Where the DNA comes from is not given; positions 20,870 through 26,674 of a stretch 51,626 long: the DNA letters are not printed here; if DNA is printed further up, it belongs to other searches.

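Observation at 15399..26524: Tandem pair of giant secreted paralogs with modular helical repeats and extreme Glu/Arg C-terminal tails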

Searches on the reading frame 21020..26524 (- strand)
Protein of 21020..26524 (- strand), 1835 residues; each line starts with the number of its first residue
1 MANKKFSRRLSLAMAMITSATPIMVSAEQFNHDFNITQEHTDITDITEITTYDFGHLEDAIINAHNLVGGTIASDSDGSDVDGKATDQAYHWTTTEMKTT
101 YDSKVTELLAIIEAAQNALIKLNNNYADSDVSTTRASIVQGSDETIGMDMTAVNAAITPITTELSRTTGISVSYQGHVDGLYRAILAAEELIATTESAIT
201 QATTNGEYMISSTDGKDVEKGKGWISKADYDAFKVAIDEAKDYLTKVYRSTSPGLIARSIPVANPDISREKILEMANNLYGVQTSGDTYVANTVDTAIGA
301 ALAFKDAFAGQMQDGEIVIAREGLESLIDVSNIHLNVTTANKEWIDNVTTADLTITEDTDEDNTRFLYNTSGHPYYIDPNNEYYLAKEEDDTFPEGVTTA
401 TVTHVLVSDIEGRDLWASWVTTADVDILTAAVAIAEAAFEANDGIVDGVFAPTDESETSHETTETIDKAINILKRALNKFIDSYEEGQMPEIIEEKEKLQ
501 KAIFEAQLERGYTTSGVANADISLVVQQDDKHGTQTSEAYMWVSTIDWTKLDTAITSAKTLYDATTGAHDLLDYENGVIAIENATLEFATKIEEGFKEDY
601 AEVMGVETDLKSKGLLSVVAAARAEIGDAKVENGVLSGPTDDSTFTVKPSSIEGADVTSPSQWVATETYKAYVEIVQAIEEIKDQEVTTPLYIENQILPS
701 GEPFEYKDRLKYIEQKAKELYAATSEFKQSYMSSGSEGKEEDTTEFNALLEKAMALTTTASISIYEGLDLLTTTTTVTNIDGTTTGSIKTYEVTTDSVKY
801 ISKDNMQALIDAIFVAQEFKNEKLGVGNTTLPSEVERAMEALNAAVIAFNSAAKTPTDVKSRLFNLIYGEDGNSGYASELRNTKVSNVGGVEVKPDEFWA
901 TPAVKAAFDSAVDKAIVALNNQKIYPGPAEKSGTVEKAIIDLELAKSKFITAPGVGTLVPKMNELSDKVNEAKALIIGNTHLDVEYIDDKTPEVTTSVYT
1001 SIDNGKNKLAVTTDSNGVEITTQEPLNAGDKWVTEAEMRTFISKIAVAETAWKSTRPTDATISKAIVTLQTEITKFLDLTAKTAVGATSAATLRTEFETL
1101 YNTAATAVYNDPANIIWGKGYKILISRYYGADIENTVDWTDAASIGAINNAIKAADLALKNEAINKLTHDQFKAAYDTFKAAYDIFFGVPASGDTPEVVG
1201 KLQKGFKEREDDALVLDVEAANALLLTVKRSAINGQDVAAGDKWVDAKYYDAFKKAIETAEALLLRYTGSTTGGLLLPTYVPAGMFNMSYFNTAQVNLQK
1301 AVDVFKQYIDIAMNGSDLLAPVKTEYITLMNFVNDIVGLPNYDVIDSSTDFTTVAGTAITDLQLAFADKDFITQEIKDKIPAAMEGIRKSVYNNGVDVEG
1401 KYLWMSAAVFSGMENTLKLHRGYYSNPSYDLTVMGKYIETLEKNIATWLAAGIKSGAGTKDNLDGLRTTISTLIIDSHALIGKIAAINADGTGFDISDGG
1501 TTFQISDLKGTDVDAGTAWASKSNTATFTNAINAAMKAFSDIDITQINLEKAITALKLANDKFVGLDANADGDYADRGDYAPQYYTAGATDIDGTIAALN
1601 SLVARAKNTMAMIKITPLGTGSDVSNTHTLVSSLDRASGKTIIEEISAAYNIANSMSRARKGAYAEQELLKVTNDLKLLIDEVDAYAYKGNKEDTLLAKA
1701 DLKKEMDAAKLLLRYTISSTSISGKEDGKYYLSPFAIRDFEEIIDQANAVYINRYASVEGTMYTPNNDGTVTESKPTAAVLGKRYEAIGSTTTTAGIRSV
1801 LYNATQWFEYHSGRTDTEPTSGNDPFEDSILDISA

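Call 10: search_solved_structures(query=window:21020-26524:-, max_evalue=1)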
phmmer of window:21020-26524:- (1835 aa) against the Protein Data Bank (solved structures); distinct sequences matched with E-value up to 1: 0.

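Call 19: find_homologous_proteins(query=window:21020-26524:-, max_evalue=0.001)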
Query window:21020-26524:- (1835 aa): 2 proteins with E <= 0.001 among 8000 candidates.
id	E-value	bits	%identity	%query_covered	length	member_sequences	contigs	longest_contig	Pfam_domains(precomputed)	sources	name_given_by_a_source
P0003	0.0e+0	3997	100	100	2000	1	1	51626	-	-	-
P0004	0.0e+0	2122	57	100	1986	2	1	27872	-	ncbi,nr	ncbi:hypothetical protein AN639_08240 [Candidatus Epulonipiscium fishelsonii]|nr:hypothetical protei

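Call 21: find_encoding_contigs(protein=P0004, flank=10000, max_places=4)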
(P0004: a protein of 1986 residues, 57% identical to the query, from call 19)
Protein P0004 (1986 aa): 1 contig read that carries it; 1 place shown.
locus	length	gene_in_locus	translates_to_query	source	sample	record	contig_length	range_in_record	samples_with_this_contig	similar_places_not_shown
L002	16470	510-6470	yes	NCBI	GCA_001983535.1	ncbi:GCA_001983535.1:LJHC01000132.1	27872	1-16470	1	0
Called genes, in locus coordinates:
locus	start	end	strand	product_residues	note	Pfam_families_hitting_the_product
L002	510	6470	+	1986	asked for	-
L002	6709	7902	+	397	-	PF13180:PDZ_2 (weak), PF05580:Peptidase_S55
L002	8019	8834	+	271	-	PF00072:Response_reg, PF08769:Spo0A_C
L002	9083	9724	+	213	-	PF00005:ABC_tran, PF13304:AAA_21 (faint)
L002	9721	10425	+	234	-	-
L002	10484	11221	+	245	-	-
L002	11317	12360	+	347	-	-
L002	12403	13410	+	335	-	-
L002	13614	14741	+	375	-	-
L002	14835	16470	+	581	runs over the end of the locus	PF00664:ABC_membrane, PF00005:ABC_tran, PF02463:SMC_N (weak)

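Call 49: find_related_loci(query=A2, collection=genome_contigs, flank=10000)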
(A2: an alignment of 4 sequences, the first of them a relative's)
Query A2 (2000 aa) in genome_contigs; peptide patterns used: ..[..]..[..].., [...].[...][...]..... (x = any residue, [..] = any of these).
243 stretches matched a pattern; 4 encode a relative of the query (tblastn E <= 1e-3); 3 distinct loci.
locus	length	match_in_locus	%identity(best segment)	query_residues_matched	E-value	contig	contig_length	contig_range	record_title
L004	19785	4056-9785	57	1-1900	0e+0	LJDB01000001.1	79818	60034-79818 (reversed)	Candidatus Epulonipiscium fishelsonii isolate SCG-B11WGA-EpuloA1 SCGB11WGA_1, whole genome shotgun sequence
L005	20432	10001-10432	32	1856-1996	4e-5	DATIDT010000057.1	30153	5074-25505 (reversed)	MAG TPA_asm: Gaiellaceae bacterium isolate SMAG_U16350 k141_67494, whole genome shotgun sequence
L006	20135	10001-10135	48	1218-1263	4e-5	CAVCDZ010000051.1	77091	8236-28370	Oscillibacter sp. MSJ-31 isolate E07146-L1_cleanbin_000005 genome assembly, contig: Spades_E07146-L1_contig_209, whole g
